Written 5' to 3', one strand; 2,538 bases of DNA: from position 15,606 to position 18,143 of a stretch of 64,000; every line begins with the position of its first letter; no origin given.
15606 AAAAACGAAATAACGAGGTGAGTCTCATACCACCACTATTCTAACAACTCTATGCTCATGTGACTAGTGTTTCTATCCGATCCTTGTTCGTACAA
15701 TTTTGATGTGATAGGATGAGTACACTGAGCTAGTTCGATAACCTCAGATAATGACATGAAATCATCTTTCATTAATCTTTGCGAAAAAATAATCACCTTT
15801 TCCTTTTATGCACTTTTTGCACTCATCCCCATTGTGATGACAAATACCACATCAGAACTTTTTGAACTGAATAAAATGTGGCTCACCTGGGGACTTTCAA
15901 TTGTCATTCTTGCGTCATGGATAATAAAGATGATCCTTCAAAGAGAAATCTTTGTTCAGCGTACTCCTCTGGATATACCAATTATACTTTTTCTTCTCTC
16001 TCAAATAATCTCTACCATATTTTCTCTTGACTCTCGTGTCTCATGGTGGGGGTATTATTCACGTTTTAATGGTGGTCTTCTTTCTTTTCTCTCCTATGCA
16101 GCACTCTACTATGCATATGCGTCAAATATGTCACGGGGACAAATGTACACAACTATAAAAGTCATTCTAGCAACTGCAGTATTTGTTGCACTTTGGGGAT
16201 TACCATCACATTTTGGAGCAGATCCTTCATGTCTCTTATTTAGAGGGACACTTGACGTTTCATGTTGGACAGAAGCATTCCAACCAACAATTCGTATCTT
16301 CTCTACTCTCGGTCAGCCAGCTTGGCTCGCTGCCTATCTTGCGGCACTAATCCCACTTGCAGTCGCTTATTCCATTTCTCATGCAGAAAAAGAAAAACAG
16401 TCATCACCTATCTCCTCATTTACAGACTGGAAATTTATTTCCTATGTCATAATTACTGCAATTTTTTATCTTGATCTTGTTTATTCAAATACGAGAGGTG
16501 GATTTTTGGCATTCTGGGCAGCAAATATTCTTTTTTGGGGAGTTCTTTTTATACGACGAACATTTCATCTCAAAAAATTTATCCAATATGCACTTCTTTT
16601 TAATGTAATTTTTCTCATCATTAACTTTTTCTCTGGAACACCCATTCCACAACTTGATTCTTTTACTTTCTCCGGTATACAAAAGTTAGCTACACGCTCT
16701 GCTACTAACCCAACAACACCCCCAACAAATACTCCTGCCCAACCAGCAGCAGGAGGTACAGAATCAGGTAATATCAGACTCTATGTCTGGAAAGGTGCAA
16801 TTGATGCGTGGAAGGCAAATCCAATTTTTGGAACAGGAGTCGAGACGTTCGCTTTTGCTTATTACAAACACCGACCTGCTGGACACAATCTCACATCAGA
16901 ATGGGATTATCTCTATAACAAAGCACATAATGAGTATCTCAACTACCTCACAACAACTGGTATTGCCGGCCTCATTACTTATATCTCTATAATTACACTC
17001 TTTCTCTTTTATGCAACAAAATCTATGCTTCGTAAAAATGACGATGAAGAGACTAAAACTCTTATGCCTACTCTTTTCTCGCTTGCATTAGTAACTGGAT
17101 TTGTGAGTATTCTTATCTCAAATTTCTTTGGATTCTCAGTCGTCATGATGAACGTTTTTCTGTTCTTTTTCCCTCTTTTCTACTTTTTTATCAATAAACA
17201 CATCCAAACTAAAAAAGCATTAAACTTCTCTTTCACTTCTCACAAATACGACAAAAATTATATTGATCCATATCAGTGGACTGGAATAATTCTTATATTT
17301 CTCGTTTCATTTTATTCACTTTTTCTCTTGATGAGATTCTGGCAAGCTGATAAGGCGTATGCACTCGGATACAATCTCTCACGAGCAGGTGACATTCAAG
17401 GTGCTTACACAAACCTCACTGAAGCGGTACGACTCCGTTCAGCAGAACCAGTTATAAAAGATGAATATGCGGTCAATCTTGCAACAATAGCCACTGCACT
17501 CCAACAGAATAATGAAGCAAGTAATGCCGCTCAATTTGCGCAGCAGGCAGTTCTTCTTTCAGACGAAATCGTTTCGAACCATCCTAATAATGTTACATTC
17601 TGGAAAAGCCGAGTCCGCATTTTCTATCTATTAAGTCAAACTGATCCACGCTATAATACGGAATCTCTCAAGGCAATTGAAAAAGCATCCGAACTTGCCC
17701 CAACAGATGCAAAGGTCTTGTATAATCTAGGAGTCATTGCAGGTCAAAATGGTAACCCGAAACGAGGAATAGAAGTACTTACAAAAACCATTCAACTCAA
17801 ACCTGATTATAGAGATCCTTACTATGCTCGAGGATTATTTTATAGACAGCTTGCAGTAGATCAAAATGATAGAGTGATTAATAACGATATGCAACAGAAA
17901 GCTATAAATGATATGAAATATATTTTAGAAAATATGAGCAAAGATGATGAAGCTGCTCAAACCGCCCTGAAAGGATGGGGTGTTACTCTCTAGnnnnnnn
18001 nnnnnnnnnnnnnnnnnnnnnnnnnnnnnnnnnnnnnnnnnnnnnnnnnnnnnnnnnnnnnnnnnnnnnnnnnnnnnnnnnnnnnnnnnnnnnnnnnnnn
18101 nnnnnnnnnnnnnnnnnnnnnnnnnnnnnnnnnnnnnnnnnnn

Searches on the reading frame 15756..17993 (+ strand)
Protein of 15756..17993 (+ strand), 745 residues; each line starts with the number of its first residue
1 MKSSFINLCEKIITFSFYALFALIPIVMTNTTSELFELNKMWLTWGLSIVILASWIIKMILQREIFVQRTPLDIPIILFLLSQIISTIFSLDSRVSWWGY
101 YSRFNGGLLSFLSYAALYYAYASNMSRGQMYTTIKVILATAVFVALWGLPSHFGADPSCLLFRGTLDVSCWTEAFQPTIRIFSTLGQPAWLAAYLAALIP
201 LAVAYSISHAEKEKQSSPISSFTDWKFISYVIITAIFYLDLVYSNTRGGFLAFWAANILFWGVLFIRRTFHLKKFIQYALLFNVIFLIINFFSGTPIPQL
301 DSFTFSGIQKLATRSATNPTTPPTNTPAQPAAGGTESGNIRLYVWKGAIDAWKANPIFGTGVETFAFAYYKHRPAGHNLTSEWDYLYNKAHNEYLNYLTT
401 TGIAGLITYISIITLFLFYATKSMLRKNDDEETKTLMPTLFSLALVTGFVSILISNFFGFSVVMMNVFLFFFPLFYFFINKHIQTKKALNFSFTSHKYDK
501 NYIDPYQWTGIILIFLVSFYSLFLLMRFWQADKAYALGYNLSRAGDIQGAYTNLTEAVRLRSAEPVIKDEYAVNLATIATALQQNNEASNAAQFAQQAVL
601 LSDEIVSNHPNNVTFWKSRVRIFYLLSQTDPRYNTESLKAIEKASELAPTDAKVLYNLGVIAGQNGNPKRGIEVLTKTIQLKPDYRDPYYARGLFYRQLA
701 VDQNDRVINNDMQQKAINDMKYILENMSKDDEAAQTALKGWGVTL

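Call 90: search_protein_families(library=pfam, proteins=[window:15756-17993:+], max_evalue=0.0001)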
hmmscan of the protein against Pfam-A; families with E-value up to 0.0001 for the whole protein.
window:15756-17993:+ (745 aa): 4 families
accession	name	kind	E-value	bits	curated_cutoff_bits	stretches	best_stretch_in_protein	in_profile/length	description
PF04932.20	Wzy_C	-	2.6e-19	69.9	31.7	1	235-410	4-149/149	O-Antigen ligase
PF13414.12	TPR_11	-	1.5e-06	28.2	26.8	0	636-666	12-42/42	TPR repeat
PF13431.12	TPR_17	-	3.7e-06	27.2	24.4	0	641-670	2-31/34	Tetratricopeptide repeat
PF07719.23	TPR_2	-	2.6e-05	24.4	27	0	652-685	1-34/34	Tetratricopeptide repeat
